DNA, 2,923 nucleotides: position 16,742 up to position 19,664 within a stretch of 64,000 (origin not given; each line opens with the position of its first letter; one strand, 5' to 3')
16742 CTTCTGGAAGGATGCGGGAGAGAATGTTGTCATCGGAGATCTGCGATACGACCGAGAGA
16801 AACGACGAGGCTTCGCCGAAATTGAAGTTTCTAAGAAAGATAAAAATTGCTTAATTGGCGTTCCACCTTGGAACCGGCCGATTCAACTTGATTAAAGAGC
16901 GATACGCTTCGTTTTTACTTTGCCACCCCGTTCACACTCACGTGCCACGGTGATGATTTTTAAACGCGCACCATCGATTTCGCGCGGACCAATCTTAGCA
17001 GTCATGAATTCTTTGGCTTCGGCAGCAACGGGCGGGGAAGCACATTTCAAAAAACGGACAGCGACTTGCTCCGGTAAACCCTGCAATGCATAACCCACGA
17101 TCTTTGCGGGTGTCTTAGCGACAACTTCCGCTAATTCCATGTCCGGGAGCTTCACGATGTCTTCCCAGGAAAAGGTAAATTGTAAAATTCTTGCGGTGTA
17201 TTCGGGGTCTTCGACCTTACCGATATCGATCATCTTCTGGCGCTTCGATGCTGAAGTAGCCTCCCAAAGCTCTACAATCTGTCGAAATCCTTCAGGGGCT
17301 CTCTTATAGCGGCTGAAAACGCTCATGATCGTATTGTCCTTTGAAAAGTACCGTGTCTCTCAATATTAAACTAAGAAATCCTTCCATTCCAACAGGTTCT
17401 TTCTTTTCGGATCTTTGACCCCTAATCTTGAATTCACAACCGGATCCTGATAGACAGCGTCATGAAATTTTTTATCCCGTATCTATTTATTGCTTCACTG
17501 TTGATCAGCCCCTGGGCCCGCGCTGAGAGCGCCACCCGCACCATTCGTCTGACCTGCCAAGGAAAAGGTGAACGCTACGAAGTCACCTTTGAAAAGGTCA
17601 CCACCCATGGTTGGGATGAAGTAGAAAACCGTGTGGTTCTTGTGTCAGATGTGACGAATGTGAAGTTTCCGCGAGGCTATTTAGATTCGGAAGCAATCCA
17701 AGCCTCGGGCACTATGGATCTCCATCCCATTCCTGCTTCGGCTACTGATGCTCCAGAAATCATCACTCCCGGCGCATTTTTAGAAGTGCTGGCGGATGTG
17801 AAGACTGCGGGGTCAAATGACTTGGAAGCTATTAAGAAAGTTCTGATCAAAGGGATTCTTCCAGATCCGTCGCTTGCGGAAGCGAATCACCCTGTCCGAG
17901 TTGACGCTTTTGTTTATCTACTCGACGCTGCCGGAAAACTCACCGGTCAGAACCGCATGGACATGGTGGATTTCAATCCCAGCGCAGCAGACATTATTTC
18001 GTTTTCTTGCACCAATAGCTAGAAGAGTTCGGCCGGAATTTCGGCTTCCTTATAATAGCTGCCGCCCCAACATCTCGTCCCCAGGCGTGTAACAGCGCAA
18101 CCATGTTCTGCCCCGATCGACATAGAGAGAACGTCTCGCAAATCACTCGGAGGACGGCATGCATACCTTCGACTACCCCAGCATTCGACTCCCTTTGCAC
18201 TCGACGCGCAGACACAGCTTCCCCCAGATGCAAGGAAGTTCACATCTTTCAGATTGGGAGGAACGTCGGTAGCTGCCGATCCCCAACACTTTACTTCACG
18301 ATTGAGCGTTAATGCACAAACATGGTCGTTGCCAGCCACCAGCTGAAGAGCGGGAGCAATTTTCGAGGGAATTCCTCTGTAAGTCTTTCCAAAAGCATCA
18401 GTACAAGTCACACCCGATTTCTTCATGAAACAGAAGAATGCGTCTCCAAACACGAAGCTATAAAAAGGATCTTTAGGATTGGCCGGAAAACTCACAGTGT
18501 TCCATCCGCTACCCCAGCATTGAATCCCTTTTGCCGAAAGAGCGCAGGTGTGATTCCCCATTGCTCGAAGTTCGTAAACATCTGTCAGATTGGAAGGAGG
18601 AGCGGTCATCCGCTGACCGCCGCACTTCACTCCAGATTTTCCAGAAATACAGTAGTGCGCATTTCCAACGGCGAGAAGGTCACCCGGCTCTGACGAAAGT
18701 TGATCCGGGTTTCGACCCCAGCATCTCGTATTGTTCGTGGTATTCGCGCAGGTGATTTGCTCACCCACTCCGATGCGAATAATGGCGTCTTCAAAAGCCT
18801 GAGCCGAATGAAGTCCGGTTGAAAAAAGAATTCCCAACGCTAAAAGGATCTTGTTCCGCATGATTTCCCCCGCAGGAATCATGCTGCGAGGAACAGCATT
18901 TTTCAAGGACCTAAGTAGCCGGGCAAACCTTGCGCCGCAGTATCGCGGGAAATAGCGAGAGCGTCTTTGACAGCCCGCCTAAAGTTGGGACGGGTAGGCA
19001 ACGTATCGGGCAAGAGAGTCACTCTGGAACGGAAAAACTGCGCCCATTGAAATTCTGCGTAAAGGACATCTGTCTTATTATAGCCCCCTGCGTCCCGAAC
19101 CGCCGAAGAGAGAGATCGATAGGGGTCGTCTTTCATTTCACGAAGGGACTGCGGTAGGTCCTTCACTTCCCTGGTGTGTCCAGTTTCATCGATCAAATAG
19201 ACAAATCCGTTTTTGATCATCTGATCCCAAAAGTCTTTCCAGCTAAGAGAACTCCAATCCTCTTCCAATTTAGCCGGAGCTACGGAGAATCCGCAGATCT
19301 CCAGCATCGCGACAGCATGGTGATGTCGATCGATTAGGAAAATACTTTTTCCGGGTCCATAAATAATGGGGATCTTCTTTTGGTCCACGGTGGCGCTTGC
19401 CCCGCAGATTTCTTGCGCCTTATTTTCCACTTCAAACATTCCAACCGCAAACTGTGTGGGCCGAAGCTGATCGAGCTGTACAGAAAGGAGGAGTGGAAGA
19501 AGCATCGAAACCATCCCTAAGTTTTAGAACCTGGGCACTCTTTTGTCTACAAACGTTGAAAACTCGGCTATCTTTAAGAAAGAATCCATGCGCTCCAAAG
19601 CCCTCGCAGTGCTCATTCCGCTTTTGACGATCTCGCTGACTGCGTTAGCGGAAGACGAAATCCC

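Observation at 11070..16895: Biotin operon extended by a translationally coupled ferritin-like di-iron protein and a membrane metal-hydrolase: candidate pimelate-arm module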

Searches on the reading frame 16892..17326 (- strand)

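Call 3: search_protein_families(library=pfam, proteins=[window:16892-17326:-], max_evalue=0.01)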
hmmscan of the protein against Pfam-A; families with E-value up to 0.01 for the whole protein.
window:16892-17326:- (144 aa): 1 family
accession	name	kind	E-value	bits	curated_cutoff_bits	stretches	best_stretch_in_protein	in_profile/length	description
PF01706.21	FliG_C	-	3e-11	44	23.3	1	39-137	6-106/108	FliG C-terminal domain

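Call 4: search_protein_families(library=ncbifam, proteins=[window:16892-17326:-], max_evalue=0.01)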
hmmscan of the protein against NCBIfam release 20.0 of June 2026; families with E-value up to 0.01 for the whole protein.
window:16892-17326:- (144 aa): 1 family
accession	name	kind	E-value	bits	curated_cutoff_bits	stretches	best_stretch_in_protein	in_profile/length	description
TIGR00207.1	fliG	equivalog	5.4e-08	32.6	226.7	1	5-136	193-325/338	flagellar motor switch protein FliG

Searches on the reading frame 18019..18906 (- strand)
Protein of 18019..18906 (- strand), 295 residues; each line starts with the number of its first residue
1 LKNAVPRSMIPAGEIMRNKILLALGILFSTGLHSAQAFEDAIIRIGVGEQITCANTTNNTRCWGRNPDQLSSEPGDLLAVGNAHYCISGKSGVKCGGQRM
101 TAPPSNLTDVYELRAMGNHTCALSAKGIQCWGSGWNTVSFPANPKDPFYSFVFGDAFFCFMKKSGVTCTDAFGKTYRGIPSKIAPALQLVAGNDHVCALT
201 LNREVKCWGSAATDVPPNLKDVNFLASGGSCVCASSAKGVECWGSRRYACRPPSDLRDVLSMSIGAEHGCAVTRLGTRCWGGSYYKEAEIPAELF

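Call 48: search_protein_families(library=pfam, proteins=[window:18019-18906:-], max_evalue=0.001)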
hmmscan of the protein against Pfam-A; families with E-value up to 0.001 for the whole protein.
window:18019-18906:- (295 aa): 2 families
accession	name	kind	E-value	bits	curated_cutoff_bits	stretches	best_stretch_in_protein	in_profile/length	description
PF13540.12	RCC1_2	-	9.7e-07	28.9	22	1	188-210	3-25/30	Regulator of chromosome condensation (RCC1) repeat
PF25390.1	WD40_RLD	-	1.7e-05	24.8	150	0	187-281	145-220/363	RCC1-like domain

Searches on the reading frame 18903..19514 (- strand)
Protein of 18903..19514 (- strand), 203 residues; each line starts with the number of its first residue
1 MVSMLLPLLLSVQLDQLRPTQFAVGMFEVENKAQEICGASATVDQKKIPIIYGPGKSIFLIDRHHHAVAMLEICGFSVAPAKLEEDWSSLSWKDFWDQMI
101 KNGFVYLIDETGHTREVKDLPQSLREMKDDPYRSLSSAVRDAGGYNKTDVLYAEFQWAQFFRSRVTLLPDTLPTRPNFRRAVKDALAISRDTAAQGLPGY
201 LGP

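Call 48: search_protein_families(library=pfam, proteins=[window:18903-19514:-], max_evalue=0.001)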
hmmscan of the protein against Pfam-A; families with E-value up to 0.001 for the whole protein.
window:18903-19514:- (203 aa): 1 family
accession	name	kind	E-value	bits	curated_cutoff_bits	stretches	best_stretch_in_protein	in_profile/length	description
PF08857.17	ParBc_2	-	1e-46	159.4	23.6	1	11-163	2-158/158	Putative ParB-like nuclease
